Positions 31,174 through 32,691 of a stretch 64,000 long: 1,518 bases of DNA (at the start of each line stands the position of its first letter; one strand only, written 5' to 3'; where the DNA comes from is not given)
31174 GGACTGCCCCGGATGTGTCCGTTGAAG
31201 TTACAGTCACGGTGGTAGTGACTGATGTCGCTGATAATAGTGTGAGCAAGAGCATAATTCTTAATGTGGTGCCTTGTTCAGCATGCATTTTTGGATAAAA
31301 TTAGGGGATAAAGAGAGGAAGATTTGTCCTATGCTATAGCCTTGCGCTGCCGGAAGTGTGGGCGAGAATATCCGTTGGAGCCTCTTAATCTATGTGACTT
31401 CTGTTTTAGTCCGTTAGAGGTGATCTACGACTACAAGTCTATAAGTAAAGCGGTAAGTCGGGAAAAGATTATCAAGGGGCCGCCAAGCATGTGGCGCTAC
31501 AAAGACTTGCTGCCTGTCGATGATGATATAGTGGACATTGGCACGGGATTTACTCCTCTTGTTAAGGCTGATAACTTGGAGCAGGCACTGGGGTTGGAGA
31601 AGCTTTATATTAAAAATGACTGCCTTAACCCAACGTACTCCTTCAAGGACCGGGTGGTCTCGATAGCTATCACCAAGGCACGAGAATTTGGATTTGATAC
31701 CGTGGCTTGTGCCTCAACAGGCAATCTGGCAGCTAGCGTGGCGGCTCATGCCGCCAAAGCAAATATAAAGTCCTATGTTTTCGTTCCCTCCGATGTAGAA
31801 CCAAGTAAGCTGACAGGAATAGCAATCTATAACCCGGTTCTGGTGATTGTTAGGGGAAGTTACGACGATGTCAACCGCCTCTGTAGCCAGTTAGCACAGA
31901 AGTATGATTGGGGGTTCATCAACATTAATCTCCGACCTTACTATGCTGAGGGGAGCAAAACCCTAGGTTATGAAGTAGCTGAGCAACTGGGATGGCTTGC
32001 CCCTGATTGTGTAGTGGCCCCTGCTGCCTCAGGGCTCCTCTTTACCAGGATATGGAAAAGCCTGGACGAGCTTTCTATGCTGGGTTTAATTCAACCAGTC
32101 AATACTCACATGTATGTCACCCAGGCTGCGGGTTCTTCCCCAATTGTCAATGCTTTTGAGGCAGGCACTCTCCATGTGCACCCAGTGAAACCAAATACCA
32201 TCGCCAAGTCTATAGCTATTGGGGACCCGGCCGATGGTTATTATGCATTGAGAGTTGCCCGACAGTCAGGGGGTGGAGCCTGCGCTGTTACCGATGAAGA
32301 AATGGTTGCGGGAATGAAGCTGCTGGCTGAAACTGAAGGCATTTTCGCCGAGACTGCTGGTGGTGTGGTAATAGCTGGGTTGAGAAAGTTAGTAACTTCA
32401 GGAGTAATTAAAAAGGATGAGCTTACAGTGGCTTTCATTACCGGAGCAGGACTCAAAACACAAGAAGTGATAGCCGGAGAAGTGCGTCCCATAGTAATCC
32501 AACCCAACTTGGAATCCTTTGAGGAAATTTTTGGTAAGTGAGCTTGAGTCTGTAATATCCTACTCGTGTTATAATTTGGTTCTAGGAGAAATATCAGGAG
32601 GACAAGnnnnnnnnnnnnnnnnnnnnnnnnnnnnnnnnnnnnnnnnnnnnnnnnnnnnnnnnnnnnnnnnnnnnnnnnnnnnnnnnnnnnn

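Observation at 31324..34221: ThrC-family PLP enzyme + standalone NIL domain + E1-like + ThiS-like carrier: a candidate protein-thiocarboxylate-dependent homocysteine/cysteine synthase module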

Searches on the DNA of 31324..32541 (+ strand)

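Call 34: search_rna_families(source=L006, start=3000, end=8000, threshold=gathering)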
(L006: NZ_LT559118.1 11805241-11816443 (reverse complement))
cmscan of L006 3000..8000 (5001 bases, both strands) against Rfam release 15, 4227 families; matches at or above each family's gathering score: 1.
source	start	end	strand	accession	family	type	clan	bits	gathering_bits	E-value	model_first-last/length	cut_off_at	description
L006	4825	4966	+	RF00162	SAM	Cis-reg; riboswitch;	CL00012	68.7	44.4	4.7e-15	1-108/108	no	SAM riboswitch aptamer (S box leader)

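Call 56: search_rna_families(sources=[L038, L053, L061, L083, L085, L042, L047, L080, L027, L043, L040, L015, L018], threshold=gathering)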
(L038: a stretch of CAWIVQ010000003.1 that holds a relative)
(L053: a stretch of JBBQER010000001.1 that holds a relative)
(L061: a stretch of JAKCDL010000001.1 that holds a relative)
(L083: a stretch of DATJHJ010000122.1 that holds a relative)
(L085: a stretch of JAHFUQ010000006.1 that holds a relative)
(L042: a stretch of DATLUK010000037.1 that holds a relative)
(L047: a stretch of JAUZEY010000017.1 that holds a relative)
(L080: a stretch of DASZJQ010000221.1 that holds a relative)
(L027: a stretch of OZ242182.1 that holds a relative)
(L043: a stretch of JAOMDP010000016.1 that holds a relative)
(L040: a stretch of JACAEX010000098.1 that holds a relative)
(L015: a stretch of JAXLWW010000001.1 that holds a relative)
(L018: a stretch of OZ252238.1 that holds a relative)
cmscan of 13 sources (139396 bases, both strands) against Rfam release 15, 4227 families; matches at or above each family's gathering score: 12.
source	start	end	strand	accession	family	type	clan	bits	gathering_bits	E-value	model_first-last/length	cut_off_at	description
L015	5825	5935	+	RF00162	SAM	Cis-reg; riboswitch;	CL00012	72.8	44.4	8.8e-15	1-108/108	no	SAM riboswitch aptamer (S box leader)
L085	1130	1203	-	RF00005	tRNA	Gene; tRNA;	CL00001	70.6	29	4.8e-13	1-71/71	no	tRNA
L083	731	804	-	RF00005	tRNA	Gene; tRNA;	CL00001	68.7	29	1.6e-12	1-71/71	no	tRNA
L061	5905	5992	+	RF00162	SAM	Cis-reg; riboswitch;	CL00012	68.3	44.4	1.8e-13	1-108/108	no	SAM riboswitch aptamer (S box leader)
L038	5825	5937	+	RF00162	SAM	Cis-reg; riboswitch;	CL00012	67.8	44.4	2.5e-13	1-108/108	no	SAM riboswitch aptamer (S box leader)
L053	5768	5886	+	RF00162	SAM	Cis-reg; riboswitch;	CL00012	67.6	44.4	2.8e-13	1-108/108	no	SAM riboswitch aptamer (S box leader)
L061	1385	1457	-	RF00005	tRNA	Gene; tRNA;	CL00001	66.8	29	5.1e-12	1-71/71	no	tRNA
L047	1739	1840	+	RF00162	SAM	Cis-reg; riboswitch;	CL00012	65.5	44.4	1.1e-12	1-108/108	no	SAM riboswitch aptamer (S box leader)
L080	100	187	+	RF00162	SAM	Cis-reg; riboswitch;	CL00012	64.4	44.4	2.4e-12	1-108/108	no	SAM riboswitch aptamer (S box leader)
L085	5895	5993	+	RF00162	SAM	Cis-reg; riboswitch;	CL00012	62.7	44.4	7.6e-12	1-108/108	no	SAM riboswitch aptamer (S box leader)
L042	830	930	+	RF00162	SAM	Cis-reg; riboswitch;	CL00012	58.1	44.4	1.7e-10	1-108/108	no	SAM riboswitch aptamer (S box leader)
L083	5888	5991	+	RF00162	SAM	Cis-reg; riboswitch;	CL00012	51.2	44.4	1.7e-08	1-108/108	no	SAM riboswitch aptamer (S box leader)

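Call 57: search_rna_families(sources=[L008, L009, L010, L011, L012, L013, L014, L021, L033, L034, L041, L065, L082, L086], threshold=gathering)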
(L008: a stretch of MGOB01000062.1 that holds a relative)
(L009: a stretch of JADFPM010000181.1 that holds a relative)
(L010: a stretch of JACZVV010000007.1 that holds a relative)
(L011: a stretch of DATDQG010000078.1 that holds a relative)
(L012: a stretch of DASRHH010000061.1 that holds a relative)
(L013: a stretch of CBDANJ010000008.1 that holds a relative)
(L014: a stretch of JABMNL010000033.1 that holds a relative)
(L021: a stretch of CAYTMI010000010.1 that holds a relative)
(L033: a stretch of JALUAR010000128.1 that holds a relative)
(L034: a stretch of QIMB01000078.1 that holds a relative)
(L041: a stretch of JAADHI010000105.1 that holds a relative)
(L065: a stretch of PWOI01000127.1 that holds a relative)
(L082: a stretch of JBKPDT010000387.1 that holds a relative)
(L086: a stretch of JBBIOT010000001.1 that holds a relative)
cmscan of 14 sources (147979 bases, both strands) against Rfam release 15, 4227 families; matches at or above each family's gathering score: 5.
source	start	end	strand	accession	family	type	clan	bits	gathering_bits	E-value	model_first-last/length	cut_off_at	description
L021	5707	5816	+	RF00162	SAM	Cis-reg; riboswitch;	CL00012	81.4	44.4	2.9e-17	1-108/108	no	SAM riboswitch aptamer (S box leader)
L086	4049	4122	+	RF00005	tRNA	Gene; tRNA;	CL00001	74.1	29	5.4e-14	1-71/71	no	tRNA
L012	2900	3012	+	RF00162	SAM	Cis-reg; riboswitch;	CL00012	70.8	44.4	3.7e-14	1-108/108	no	SAM riboswitch aptamer (S box leader)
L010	2269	2340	-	RF00005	tRNA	Gene; tRNA;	CL00001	68.5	29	1.9e-12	1-71/71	no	tRNA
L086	3519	3592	+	RF00005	tRNA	Gene; tRNA;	CL00001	68.1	29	2.4e-12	1-71/71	no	tRNA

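Call 78: search_rna_families(sources=[L007, L016, L017, L019, L020, L022, L023, L024, L025, L026, L028, L029], threshold=gathering)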
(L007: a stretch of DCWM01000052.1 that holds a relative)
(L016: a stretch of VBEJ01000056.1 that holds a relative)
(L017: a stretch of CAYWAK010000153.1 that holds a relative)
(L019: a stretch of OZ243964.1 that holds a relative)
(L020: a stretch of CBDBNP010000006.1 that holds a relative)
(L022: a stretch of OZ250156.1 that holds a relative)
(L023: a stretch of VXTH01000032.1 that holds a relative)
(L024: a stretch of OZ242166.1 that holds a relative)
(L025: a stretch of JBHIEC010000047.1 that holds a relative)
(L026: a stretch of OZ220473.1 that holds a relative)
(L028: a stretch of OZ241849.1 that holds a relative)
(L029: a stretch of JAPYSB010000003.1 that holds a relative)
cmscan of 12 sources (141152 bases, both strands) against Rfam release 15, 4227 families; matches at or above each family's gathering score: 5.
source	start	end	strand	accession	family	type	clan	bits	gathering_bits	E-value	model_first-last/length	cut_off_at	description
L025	2896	3052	+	RF00162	SAM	Cis-reg; riboswitch;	CL00012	91.1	44.4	4.4e-20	1-108/108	no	SAM riboswitch aptamer (S box leader)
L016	5733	5842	+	RF00162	SAM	Cis-reg; riboswitch;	CL00012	84.7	44.4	3.2e-18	1-108/108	no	SAM riboswitch aptamer (S box leader)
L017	1777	1975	+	RF00162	SAM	Cis-reg; riboswitch;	CL00012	76.5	44.4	7.2e-16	1-108/108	no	SAM riboswitch aptamer (S box leader)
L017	3643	3715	+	RF00005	tRNA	Gene; tRNA;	CL00001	71.4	29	2.9e-13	1-71/71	no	tRNA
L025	5418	5517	+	RF02510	PYLIS_3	Cis-reg;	-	42.6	38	4.3e-05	1-100/100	no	Pyrrolysine insertion sequence mttB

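Call 79: search_rna_families(sources=[L030, L031, L032, L035, L036, L037, L039, L044, L046, L048, L058, L157], threshold=gathering)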
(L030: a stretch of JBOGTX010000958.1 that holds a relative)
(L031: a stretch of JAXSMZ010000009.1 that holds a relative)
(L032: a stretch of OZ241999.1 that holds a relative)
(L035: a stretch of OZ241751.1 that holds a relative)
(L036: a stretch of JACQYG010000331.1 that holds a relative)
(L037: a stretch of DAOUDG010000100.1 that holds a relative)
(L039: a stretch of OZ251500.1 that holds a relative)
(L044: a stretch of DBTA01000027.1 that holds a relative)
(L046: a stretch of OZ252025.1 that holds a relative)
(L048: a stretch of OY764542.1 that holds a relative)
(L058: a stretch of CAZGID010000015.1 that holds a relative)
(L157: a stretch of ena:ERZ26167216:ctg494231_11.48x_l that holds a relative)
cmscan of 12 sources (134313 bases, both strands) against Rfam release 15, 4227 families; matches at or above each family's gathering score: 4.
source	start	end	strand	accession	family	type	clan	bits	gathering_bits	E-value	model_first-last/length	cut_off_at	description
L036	7116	7542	+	RF00230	T-box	Cis-reg; leader;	-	104.3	93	1.3e-21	1-219/219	no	T-box leader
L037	5786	5897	+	RF00162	SAM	Cis-reg; riboswitch;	CL00012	82.2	44.4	1.6e-17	1-108/108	no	SAM riboswitch aptamer (S box leader)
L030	2545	2653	+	RF00162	SAM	Cis-reg; riboswitch;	CL00012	75.8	44.4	1.1e-15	1-108/108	no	SAM riboswitch aptamer (S box leader)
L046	5710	5819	+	RF00162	SAM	Cis-reg; riboswitch;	CL00012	73.6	44.4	5e-15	1-108/108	no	SAM riboswitch aptamer (S box leader)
